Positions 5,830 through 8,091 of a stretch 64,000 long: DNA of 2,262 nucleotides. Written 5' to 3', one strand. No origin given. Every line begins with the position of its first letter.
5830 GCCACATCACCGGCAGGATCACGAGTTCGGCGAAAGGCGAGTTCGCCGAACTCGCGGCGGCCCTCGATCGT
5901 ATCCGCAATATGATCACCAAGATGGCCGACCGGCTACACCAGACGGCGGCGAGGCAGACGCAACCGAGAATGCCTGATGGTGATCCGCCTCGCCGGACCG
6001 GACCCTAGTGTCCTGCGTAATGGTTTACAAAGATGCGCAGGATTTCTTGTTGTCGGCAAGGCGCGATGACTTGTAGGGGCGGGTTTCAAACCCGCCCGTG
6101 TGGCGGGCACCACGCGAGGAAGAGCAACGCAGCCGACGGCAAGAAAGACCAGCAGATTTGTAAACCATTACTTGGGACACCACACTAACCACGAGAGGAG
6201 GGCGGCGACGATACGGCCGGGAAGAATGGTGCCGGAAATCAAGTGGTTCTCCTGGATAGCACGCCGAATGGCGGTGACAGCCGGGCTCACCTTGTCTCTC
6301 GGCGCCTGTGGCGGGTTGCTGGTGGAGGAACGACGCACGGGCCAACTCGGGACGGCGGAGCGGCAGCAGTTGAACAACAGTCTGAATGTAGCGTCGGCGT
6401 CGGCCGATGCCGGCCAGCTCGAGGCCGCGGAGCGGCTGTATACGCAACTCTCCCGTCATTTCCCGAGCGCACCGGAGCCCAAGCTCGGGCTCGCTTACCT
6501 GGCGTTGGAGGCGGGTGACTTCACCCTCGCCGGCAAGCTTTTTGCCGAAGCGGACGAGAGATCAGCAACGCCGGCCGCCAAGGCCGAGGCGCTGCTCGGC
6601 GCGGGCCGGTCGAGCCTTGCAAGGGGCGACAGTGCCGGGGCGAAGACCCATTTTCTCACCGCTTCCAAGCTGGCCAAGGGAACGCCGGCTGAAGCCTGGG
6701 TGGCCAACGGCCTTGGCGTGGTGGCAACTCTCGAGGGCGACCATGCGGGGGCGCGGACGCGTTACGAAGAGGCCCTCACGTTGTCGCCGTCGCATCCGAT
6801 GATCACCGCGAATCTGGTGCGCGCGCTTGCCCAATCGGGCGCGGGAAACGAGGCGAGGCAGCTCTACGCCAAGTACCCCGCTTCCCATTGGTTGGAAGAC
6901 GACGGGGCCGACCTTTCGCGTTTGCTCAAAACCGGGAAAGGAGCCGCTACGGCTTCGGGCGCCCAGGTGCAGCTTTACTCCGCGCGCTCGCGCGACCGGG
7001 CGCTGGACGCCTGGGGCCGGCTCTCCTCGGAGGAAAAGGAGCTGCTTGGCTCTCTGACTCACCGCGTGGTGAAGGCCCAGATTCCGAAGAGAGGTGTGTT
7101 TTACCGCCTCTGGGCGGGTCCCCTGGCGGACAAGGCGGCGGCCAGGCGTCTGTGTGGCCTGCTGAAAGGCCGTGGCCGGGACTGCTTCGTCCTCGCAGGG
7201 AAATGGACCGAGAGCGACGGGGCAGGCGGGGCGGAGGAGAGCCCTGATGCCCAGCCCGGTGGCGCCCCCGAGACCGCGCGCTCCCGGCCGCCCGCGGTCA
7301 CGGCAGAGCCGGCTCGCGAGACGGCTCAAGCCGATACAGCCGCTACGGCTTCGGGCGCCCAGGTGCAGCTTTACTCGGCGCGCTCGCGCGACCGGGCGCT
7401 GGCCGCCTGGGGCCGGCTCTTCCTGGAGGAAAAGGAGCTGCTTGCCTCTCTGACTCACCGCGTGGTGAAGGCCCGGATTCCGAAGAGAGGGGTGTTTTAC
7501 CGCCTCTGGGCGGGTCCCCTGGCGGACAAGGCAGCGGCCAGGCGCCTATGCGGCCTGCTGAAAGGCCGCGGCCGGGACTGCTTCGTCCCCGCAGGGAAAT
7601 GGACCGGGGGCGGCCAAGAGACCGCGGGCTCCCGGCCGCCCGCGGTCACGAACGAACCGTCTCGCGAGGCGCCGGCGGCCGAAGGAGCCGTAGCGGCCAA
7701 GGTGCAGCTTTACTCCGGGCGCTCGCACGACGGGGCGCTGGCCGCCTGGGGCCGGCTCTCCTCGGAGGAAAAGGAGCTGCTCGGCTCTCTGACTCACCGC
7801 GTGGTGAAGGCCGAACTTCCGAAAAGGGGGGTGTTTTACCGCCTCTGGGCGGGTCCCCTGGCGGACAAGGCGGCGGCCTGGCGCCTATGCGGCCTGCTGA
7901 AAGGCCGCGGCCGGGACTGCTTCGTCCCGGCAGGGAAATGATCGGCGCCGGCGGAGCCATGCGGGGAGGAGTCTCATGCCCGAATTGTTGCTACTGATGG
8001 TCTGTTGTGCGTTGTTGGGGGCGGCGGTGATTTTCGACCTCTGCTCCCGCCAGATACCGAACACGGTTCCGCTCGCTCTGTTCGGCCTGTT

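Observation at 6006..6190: A ~190-210 bp MITE with TA-flanked GTGT...CAC termini, three copies, each parked within 35 bp upstream of a start codon; terminal TAG donates stop codons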

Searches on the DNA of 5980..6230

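Call 48: search_rna_families(source=window, start=5980, end=6230, threshold=evalue, max_evalue=10)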
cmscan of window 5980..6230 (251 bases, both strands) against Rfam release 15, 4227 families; matches with E-value up to 10: 4.
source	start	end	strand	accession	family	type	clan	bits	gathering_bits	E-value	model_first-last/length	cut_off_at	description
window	6060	6134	+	RF01852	tRNA-Sec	Gene; tRNA;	CL00001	17.2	47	0.56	1-91/91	no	Selenocysteine transfer RNA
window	6083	6113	-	RF01322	CRISPR-DR9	Gene; CRISPR;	-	14.2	45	2.1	1-37/37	no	CRISPR RNA direct repeat element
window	6071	6140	-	RF02791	CcsR1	Gene; sRNA;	-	11.7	65.3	2.5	1-83/83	no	Conserved CCUCCUCCC motif stress-induced RNA 1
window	6043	6097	+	RF02594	NsiR9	Gene; sRNA;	-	11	90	5.9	1-123/123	no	Nitrogen stress-induced RNA 9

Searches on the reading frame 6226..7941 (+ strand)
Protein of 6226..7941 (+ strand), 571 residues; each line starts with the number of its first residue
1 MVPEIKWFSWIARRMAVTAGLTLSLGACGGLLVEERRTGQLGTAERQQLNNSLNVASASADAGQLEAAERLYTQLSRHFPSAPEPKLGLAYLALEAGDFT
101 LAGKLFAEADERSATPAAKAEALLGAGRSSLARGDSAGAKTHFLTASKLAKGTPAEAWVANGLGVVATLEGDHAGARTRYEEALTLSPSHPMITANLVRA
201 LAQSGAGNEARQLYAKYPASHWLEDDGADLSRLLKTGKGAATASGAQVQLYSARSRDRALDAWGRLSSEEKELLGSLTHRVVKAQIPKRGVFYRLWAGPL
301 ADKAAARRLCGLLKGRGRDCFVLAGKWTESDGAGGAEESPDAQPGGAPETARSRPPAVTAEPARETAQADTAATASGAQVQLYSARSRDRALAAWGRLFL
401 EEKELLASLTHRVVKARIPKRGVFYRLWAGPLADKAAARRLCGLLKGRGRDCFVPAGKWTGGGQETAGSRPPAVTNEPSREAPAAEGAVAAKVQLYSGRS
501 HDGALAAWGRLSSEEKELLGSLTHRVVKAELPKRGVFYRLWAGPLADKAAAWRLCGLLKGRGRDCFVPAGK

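Call 53: search_protein_families(library=pfam, proteins=[window:6226-7941:+])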
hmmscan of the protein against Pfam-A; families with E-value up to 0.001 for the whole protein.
window:6226-7941:+ (571 aa): 7 families
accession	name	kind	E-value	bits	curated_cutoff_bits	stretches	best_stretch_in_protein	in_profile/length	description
PF05036.18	SPOR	-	2.3e-27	95.6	21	3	248-323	7-75/76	SPOR domain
PF14559.12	TPR_19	-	3.9e-14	53.2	25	2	169-220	3-54/68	Tetratricopeptide repeat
PF13432.12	TPR_16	-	5.5e-10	40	32.7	2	60-112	8-60/65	Tetratricopeptide repeat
PF07719.23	TPR_2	-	3.2e-06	27.3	27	0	160-190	4-34/34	Tetratricopeptide repeat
PF13428.12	TPR_14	-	5.1e-06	27.1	23.5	0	55-92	7-44/44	Tetratricopeptide repeat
PF17511.7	Mobilization_B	-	1e-05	26.4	27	0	371-432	40-100/136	Mobilization protein B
PF13424.12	TPR_12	-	3e-05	24.6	30.1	1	121-187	4-75/77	Tetratricopeptide repeat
